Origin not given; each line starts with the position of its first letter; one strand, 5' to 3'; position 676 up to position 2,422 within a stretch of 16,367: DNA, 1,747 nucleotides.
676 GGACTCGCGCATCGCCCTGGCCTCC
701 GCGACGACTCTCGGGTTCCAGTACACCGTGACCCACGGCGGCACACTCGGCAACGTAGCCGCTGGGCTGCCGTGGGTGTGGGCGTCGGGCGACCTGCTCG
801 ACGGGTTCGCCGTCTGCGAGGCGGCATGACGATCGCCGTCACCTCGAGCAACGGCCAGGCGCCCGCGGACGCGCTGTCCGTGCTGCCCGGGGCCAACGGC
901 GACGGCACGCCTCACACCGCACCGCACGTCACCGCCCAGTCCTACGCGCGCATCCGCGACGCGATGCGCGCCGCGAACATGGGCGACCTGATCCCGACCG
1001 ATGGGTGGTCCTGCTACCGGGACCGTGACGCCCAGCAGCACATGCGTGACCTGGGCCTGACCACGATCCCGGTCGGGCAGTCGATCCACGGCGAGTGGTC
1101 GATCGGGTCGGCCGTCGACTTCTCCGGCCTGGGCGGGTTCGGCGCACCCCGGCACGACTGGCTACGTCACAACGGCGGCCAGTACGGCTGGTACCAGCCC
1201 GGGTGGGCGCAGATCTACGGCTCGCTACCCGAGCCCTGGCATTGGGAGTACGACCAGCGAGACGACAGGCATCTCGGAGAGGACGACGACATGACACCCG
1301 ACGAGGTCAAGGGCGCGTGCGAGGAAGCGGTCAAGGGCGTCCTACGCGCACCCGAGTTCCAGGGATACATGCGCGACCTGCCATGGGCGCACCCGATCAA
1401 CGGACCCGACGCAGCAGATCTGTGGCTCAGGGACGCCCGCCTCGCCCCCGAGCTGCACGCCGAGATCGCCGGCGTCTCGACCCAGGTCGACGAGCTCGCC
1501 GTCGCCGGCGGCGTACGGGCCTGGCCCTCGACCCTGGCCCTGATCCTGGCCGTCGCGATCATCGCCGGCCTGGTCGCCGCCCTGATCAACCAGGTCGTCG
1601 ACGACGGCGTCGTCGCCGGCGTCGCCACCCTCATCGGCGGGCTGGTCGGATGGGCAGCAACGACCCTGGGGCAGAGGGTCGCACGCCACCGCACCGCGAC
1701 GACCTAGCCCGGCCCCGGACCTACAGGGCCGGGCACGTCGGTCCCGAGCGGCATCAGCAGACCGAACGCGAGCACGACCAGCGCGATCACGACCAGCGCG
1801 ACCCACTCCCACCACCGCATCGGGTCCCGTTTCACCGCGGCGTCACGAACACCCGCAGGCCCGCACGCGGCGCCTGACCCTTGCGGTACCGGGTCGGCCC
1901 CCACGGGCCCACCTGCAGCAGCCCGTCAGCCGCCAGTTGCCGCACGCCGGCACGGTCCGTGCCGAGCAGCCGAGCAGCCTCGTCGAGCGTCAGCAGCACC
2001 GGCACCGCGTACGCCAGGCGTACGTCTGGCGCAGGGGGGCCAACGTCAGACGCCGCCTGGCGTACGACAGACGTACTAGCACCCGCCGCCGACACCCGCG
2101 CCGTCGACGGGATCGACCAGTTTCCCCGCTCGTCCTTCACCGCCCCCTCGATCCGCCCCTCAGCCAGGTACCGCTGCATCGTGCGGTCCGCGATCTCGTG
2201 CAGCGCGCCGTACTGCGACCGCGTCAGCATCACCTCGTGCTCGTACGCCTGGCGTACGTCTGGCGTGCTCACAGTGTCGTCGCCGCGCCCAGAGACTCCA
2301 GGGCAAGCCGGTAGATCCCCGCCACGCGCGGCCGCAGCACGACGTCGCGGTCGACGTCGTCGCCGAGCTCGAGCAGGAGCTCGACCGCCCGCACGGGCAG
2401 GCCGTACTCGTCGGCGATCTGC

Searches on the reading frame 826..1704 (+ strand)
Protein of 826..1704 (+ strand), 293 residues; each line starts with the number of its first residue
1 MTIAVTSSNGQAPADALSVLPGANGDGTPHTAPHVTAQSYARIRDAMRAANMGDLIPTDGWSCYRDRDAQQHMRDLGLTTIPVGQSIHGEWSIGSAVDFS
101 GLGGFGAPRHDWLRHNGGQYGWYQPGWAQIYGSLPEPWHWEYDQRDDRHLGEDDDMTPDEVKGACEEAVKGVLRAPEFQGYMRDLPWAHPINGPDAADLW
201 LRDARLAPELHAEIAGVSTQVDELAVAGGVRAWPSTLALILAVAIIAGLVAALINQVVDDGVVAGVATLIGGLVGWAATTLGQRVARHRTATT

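Call 11: search_protein_families(library=phrogs, max_evalue=0.001, proteins=[window:826-1704:+])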
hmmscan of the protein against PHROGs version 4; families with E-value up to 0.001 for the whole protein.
seq(293 aa): 1 family
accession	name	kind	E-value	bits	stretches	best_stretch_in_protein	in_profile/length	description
phrog_16823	-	tail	0.00051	18.5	1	33-175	945-1084/1948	tail length tape measure protein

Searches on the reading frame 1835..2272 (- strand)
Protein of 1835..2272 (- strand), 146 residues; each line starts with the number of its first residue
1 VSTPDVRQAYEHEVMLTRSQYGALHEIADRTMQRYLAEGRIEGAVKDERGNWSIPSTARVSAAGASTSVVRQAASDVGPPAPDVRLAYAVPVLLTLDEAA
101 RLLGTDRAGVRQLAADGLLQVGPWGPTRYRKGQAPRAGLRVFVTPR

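Call 10: search_protein_families(library=pfam, max_evalue=0.01, proteins=[window:1835-2272:-])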
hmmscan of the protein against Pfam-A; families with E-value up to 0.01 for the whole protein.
seq(146 aa): 1 family
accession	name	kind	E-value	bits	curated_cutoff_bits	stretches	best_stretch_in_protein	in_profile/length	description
PF12728.13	HTH_17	-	4.5e-07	30.5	27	1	93-130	1-39/51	Helix-turn-helix domain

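Call 11: search_protein_families(library=phrogs, max_evalue=0.001, proteins=[window:1835-2272:-])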
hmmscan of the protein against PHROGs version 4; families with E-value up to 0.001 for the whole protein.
seq(146 aa): 6 families
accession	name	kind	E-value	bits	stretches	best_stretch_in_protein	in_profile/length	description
phrog_22141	-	DNA, RNA and nucleotide metabolism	2.4e-09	38.2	1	13-114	35-140/166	DNA binding protein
phrog_57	-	head and packaging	4.7e-06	27.6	0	11-55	8-51/199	terminase small subunit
phrog_2907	-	integration and excision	2.5e-05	25.7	0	93-122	6-35/117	excisionase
phrog_2474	-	transcription regulation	0.00021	22.2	0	83-121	38-76/118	MerR-like transcriptional regulator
phrog_10045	-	DNA, RNA and nucleotide metabolism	0.00024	21.9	0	14-57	19-61/74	HTH DNA binding protein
phrog_66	-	integration and excision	0.00047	20.9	0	86-129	86-131/412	excisionase and transcriptional regulator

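Call 18: find_homologous_proteins(query=window:1835-2272:-)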
Query seq(146 aa) (146 aa): 11 proteins with E <= 0.001 among 451 candidates.
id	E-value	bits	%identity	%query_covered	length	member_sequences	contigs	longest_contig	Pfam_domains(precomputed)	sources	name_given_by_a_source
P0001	3.4e-78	278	100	90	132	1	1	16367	PF12728.14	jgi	jgi:hypothetical protein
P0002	2.1e-54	201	73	100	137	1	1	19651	PF12728.14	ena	-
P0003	4.7e-43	165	66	87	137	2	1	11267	PF12728.14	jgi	jgi:hypothetical protein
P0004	7.6e-34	135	56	100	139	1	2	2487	PF12728.14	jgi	jgi:hypothetical protein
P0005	3.4e-29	120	59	84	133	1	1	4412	-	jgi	jgi:hypothetical protein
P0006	4.6e-29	119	52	100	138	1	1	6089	PF12728.14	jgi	jgi:hypothetical protein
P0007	3.5e-27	113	53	99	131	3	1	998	-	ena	-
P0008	5.1e-27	113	54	100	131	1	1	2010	-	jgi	jgi:predicted site-specific integrase-resolvase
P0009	5.1e-24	103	52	76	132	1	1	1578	PF12728.14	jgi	jgi:hypothetical protein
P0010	1.0e-22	99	51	96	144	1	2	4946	PF12728.14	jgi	jgi:hypothetical protein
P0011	3.7e-17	81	44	100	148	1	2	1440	PF12728.14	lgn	-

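Call 21: find_encoding_contigs(protein=P0002, flank=10000, max_places=3)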
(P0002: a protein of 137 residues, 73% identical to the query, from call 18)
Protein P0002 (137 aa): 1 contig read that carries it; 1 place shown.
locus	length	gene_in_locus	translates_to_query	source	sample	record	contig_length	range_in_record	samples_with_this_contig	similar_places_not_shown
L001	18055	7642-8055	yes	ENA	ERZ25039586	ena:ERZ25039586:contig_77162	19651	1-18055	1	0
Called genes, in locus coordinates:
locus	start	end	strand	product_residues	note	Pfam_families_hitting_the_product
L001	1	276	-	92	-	?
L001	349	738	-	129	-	PF01297:ZnuA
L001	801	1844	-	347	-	PF00208:ELFV_dehydrog, PF01297:ZnuA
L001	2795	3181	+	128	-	PF00027:cNMP_binding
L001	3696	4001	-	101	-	PF01844:HNH (weak)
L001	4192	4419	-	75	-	-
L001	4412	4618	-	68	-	-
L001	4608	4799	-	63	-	-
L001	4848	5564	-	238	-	-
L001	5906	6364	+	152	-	-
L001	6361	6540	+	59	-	-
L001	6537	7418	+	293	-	PF00589:Phage_integrase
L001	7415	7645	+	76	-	-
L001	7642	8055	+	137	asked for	PF12728:HTH_17 (faint)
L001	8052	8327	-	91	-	-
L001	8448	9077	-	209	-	-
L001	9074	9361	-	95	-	-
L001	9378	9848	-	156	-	-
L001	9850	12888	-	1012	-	-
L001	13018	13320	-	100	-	-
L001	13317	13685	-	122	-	-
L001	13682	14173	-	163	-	-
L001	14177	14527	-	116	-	-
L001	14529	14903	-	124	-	-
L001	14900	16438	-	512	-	PF25209:Phage_capsid_4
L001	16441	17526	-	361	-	PF04860:Phage_portal (weak)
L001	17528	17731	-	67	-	-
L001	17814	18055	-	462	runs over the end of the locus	-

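Call 22: find_encoding_contigs(protein=P0003, flank=10000, max_places=3)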
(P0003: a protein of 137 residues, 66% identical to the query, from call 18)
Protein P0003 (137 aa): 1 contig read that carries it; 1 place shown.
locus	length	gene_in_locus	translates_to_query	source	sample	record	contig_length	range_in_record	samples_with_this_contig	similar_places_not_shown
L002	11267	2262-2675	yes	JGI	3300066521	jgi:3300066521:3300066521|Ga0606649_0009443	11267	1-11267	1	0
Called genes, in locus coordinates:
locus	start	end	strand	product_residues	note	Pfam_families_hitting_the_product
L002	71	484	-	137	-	-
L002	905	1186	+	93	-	PF13560:HTH_31 (weak), PF01381:HTH_3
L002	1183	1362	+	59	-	-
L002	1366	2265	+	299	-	PF00589:Phage_integrase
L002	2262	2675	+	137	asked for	PF12728:HTH_17 (faint)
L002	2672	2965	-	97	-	-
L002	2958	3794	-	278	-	-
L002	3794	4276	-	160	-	-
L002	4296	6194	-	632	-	-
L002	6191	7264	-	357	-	-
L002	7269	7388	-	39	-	-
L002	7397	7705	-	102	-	-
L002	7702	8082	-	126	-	-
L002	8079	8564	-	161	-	-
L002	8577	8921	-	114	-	-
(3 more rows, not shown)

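Call 28: find_related_loci(query=A1, collection=genome_contigs, flank=10000)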
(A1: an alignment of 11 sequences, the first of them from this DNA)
Query A1 (146 aa) in genome_contigs; peptide patterns used: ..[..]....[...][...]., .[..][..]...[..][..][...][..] (x = any residue, [..] = any of these).
129 stretches matched a pattern, but none encodes a relative of the query by tblastn (E <= 1e-3).

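Call 29: find_related_loci(query=A1, collection=viral_contigs, flank=10000)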
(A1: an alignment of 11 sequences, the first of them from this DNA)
Query A1 (146 aa) in viral_contigs; peptide patterns used: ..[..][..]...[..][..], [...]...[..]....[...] (x = any residue, [..] = any of these).
18 stretches matched a pattern, but none encodes a relative of the query by tblastn (E <= 1e-3).

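Call 30: find_related_loci(query=A1, collection=metagenome_contigs, flank=10000)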
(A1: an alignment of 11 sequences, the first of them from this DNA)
Query A1 (146 aa) in metagenome_contigs; peptide patterns used: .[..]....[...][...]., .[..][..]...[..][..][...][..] (x = any residue, [..] = any of these).
202 stretches matched a pattern; 1 encode a relative of the query (tblastn E <= 1e-3); 1 distinct loci.
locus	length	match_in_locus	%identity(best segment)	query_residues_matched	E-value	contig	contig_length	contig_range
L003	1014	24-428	53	1-143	7e-39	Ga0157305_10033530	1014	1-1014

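Call 31: find_encoding_contigs(protein=P0006, flank=10000, max_places=2)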
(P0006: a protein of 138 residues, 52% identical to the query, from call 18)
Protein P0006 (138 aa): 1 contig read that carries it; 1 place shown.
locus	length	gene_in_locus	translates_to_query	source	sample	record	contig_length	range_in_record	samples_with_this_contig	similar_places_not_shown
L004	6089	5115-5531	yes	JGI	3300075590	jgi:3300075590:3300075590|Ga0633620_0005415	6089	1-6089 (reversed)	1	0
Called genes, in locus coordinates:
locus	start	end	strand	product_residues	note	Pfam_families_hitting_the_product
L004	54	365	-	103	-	-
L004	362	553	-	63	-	-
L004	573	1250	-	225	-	-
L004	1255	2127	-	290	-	PF24243:Phage_tail_C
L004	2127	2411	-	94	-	-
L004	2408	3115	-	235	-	-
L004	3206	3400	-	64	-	PF12728:HTH_17 (weak)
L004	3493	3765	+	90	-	PF13560:HTH_31, PF12844:HTH_19, PF01381:HTH_3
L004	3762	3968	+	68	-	-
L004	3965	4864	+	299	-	PF00589:Phage_integrase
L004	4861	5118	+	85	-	-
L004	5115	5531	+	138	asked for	PF12728:HTH_17 (faint)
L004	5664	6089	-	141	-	?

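Call 32: find_encoding_contigs(protein=P0005, flank=10000, max_places=2)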
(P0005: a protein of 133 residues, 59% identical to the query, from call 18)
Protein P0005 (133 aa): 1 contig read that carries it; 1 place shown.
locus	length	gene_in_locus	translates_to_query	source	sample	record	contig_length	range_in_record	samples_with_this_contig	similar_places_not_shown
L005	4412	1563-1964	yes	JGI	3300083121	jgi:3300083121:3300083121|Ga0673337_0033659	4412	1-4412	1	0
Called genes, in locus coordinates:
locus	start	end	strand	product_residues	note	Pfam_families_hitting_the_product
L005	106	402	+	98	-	-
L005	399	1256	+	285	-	PF00589:Phage_integrase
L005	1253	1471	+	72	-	-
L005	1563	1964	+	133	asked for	-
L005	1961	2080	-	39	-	-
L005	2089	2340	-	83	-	-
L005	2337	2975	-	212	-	-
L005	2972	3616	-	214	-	-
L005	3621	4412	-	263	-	?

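Call 33: find_encoding_contigs(protein=P0010, flank=10000, max_places=2)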
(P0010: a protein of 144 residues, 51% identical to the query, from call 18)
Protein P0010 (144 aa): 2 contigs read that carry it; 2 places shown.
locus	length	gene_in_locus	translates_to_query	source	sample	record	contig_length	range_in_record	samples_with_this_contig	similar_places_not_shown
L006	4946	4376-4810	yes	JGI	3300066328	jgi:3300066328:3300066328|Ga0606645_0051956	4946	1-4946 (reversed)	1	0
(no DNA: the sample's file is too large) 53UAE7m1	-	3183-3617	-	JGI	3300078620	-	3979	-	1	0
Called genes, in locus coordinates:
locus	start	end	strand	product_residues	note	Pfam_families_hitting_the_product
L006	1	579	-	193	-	?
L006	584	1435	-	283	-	PF24243:Phage_tail_C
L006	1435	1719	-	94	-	-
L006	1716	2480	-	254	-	-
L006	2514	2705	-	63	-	PF12728:HTH_17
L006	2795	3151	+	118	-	-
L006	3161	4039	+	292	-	PF00589:Phage_integrase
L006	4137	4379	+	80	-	-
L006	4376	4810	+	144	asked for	PF12728:HTH_17 (faint)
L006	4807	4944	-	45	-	?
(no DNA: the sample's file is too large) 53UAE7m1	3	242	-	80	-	?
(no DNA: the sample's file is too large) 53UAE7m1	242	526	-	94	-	-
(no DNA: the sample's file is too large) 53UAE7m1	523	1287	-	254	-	-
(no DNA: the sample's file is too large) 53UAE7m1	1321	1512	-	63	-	PF12728:HTH_17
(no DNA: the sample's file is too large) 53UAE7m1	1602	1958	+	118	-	-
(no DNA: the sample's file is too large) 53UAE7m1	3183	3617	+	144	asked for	PF12728:HTH_17 (faint)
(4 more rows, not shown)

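Call 34: find_encoding_contigs(protein=P0004, flank=10000, max_places=2)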
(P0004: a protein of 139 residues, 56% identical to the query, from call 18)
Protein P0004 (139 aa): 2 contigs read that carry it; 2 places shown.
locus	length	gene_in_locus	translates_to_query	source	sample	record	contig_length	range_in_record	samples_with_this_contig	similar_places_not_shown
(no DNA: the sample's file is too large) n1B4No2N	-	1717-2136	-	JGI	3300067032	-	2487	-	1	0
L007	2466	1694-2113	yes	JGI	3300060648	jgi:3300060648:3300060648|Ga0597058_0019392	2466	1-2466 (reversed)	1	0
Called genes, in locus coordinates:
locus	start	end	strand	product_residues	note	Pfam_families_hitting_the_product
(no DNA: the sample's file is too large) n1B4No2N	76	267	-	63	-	PF12728:HTH_17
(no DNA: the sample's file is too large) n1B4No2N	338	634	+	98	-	-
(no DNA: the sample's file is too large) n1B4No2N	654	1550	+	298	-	PF00589:Phage_integrase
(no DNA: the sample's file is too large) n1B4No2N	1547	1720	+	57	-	-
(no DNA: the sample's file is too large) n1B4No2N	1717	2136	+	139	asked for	PF12728:HTH_17 (faint)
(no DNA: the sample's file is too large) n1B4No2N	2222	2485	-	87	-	?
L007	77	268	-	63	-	PF12728:HTH_17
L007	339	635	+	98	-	-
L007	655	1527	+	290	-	PF02899:Phage_int_SAM_1 (faint), PF00589:Phage_integrase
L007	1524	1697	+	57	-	-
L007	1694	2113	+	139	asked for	PF12728:HTH_17 (faint)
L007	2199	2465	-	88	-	?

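Call 45: search_dna_similar(query=window:1835-2272:-, collection=phages, mode=protein, max_evalue=0.001, max_rows=30)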
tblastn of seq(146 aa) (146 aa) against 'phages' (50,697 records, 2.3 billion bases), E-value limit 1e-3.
Records with a match: 10; places in all: 10; records where one place covers at least 80% of the query: 0.
Best place of each record, by identity: <60% 10.
By first word of the organism name: Microbacterium 9; Exiguobacterium 1.
By host as written in the record: Microbacterium foliorum NRRL B-24224 5; Microbacterium foliorum NRRL B-24224 SEA 2; Microbacterium paraoxydans NRRL B-14843 2; Exiguobacterium sp. BV25 1.
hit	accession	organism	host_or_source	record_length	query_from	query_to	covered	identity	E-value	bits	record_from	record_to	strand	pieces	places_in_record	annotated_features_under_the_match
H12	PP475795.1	Exiguobacterium phage phiExGM16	Exiguobacterium sp. BV25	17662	7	120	78%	33.6%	3e-4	45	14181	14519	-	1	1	hypothetical protein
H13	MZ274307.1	Microbacterium phage Leafy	Microbacterium foliorum NRRL B-24224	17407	15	114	68%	32.4%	1e-3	44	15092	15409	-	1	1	21: helix-turn-helix DNA binding domain protein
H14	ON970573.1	Microbacterium phage MrGreen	Microbacterium foliorum NRRL B-24224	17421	15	114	68%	32.4%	1e-3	44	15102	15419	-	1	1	21: helix-turn-helix DNA binding domain protein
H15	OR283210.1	Microbacterium phage Douggie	Microbacterium foliorum NRRL B-24224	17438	15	114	68%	32.4%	1e-3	44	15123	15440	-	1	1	21: helix-turn-helix DNA binding domain protein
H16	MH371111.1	Microbacterium phage Quaker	Microbacterium foliorum NRRL B-24224 SEA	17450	15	114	68%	32.4%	1e-3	44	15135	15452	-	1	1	21: helix-turn-helix DNA binding domain protein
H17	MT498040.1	Microbacterium phage Livingwater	Microbacterium foliorum NRRL B-24224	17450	15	114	68%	32.4%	1e-3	44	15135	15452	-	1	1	21: helix-turn-helix DNA binding domain protein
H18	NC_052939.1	Microbacterium phage Quaker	Microbacterium foliorum NRRL B-24224 SEA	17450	15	114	68%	32.4%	1e-3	44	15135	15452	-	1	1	21: DNA binding protein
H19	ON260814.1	Microbacterium phage Loca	Microbacterium foliorum NRRL B-24224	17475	15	114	68%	32.4%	1e-3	44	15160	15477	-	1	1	21: helix-turn-helix DNA binding domain protein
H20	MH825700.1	Microbacterium phage Efeko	Microbacterium paraoxydans NRRL B-14843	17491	15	111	66%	32.7%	6e-4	44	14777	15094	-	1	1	22: helix-turn-helix DNA binding domain protein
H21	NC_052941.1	Microbacterium phage Efeko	Microbacterium paraoxydans NRRL B-14843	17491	15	111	66%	32.7%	6e-4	44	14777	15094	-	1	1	22: DNA binding protein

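Call 47: get_annotated_region(hit=H16, flank=3000)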
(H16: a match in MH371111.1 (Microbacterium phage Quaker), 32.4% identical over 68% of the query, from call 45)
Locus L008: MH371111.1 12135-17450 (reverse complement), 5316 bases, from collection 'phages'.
description: Microbacterium phage Quaker, complete genome.
organism: Microbacterium phage Quaker (NCBI taxid 2250352)
taxonomy: Viruses; Duplodnaviria; Heunggongvirae; Uroviricota; Caudoviricetes; Orlajensenviridae; Pelczarvirinae; Paopuvirus; Paopuvirus quaker
host: Microbacterium foliorum NRRL B-24224 SEA; source: soil; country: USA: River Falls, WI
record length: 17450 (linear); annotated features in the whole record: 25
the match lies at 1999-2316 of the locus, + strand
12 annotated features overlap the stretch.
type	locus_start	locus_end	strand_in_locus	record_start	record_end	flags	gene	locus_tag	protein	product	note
CDS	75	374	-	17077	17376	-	25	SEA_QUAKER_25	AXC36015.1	HNH endonuclease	gp25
CDS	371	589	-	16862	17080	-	24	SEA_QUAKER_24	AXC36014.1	helix-turn-helix DNA binding domain protein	gp24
CDS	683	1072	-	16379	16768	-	23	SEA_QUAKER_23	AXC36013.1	hypothetical protein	gp23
CDS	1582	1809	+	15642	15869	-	22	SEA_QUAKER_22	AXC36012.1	helix-turn-helix DNA binding domain protein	gp22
CDS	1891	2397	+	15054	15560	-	21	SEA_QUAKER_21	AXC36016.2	helix-turn-helix DNA binding domain protein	gp21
CDS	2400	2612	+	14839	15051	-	20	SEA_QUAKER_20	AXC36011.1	Lsr2-like DNA bridging protein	gp20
CDS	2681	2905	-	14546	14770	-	19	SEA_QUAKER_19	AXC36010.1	membrane protein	gp19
CDS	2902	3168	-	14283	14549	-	18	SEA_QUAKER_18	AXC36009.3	membrane protein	gp18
CDS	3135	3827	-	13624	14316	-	17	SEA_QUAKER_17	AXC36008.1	endolysin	gp17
CDS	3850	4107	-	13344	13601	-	16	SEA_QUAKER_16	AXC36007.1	hypothetical protein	gp16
CDS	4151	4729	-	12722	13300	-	15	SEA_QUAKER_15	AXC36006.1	minor tail protein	gp15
CDS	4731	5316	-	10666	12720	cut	14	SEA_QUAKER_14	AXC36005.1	minor tail protein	gp14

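Call 48: get_annotated_region(hit=H12, flank=3000)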
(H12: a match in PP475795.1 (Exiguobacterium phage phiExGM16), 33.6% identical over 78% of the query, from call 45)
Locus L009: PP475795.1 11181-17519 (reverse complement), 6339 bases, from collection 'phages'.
description: Exiguobacterium phage phiExGM16, complete genome.
organism: Exiguobacterium phage phiExGM16 (NCBI taxid 3134032)
taxonomy: Viruses; Duplodnaviria; Heunggongvirae; Uroviricota; Caudoviricetes; Orlajensenviridae; Pelczarvirinae; Paopuvirus
host: Exiguobacterium sp. BV25; source: Phaseolus vulgaris leaves and soil; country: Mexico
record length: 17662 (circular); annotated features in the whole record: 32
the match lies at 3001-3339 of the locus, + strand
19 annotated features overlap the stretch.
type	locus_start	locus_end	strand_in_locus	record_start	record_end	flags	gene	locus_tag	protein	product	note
CDS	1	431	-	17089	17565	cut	-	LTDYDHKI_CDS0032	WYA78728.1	hypothetical protein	-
CDS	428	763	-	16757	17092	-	-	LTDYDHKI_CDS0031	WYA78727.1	hypothetical protein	-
CDS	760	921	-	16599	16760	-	-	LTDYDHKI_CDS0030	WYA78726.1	hypothetical protein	-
CDS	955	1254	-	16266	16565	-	-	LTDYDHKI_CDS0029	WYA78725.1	HNH endonuclease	-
CDS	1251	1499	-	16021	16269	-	-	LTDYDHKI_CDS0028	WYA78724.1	HTH DNA binding protein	-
CDS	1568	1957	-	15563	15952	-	-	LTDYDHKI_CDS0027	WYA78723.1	hypothetical protein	-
CDS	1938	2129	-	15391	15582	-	-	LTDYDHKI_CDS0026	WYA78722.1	hypothetical protein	-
CDS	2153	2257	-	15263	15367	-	-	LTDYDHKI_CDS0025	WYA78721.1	hypothetical protein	-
CDS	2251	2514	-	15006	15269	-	-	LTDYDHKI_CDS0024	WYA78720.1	hypothetical protein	-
CDS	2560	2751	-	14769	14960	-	-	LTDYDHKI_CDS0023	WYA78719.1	hypothetical protein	-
CDS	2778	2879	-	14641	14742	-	-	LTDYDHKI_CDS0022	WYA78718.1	hypothetical protein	-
CDS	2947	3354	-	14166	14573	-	-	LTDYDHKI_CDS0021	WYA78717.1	hypothetical protein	-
CDS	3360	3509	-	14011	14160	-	-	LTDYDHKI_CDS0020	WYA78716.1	hypothetical protein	-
CDS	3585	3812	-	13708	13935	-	-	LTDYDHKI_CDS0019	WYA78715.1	holin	-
CDS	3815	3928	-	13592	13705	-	-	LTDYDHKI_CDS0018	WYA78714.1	membrane protein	-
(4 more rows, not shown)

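Call 70: predict_structure(alignment_id=A1)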
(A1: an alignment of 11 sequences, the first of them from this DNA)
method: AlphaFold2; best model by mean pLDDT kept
length: 146 residues; sequences in the alignment: 11
mean_pLDDT: 72.6   pTM: 0.35
mean pLDDT of the five models: 72.6, 65.0, 63.2, 63.0, 62.2
residues with pLDDT >= 90: 11; 70-90: 89; 50-70: 14; < 50: 32
segments of 3 or more residues with pLDDT < 50: 1-11, 64-84
pLDDT, mean of each block of 10 residues (from residue 1): 44 77 89 89 88 87 48 38 51 82 85 83 81 79 68
secondary structure, 60 per line:
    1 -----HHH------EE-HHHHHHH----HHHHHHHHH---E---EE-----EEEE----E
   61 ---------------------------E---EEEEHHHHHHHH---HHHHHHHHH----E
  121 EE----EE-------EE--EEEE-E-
elements in order: H18-24 H29-37 E52-55 E92-95 H96-103 H107-115 E120-122 E140-143

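Call 74: fold_search(model_id=the predicted structure, library=pdb)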
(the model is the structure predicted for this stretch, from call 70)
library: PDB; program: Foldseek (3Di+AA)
matches with E <= 10: 623; with E <= 0.001: 0
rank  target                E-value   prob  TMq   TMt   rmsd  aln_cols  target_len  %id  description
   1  2ief_C                7.1e-02  1.00  0.31  0.78   1.6        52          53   23  Structure of the cooperative Excisionase (Xis)-DNA complex reveals a micronucleoprotein filament (released 2007-02-06)
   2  1rh6_B                7.5e-02  1.00  0.31  0.80   1.5        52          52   25  Bacteriophage Lambda Excisionase (Xis)-DNA Complex (released 2004-06-29)
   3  2og0_A                1.7e-01  1.00  0.31  0.80   1.6        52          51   25  Crystal Structure of the Lambda Xis-DNA complex (released 2007-03-13)
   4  6ama_P                1.8e-01  0.99  0.27  0.63   1.8        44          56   16  Structure of S. coelicolor/S. venezuelae BldC-smeA-ssfA complex to 3.09 Angstrom (released 2018-03-28)
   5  5d8c_B                2.0e-01  0.99  0.27  0.31   1.8        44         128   23  Crystal structure of HiNmlR, a MerR family regulator lacking the sensor domain, bound to promoter DNA (released 2016-06-29)
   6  5i44_B                2.0e-01  0.99  0.25  0.49   2.0        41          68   17  Structure of RacA-DNA complex; P21 form (released 2016-05-04)
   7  6ama_H                2.1e-01  0.99  0.26  0.63   1.5        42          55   17  Structure of S. coelicolor/S. venezuelae BldC-smeA-ssfA complex to 3.09 Angstrom (released 2018-03-28)
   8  6ama_B                2.3e-01  0.99  0.27  0.64   1.8        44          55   16  Structure of S. coelicolor/S. venezuelae BldC-smeA-ssfA complex to 3.09 Angstrom (released 2018-03-28)
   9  5e01_B                2.3e-01  0.99  0.26  0.29   1.7        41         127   24  Crystal structure of HiNmlR, a MerR family regulator lacking the sensor domain, bound to palyndromic promoter DNA (released 2016-06-29)
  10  1pm6_MODEL_1_A        2.3e-01  0.92  0.29  0.54  13.6        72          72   21  Solution Structure of Full-Length Excisionase (Xis) from Bacteriophage HK022 (released 2003-12-30)
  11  2ief_B                2.7e-01  1.00  0.31  0.76   1.6        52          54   25  Structure of the cooperative Excisionase (Xis)-DNA complex reveals a micronucleoprotein filament (released 2007-02-06)
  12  6ama_A                2.7e-01  0.99  0.26  0.63   1.6        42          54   17  Structure of S. coelicolor/S. venezuelae BldC-smeA-ssfA complex to 3.09 Angstrom (released 2018-03-28)
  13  5i44_K                2.7e-01  0.99  0.25  0.52   1.8        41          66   17  Structure of RacA-DNA complex; P21 form (released 2016-05-04)
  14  3gpv_A                3.1e-01  0.97  0.24  0.30   2.4        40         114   15  Crystal structure of a transcriptional regulator, MerR family from Bacillus thuringiensis (released 2009-04-14)
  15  6ama_Y                3.2e-01  0.98  0.27  0.62   1.9        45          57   16  Structure of S. coelicolor/S. venezuelae BldC-smeA-ssfA complex to 3.09 Angstrom (released 2018-03-28)
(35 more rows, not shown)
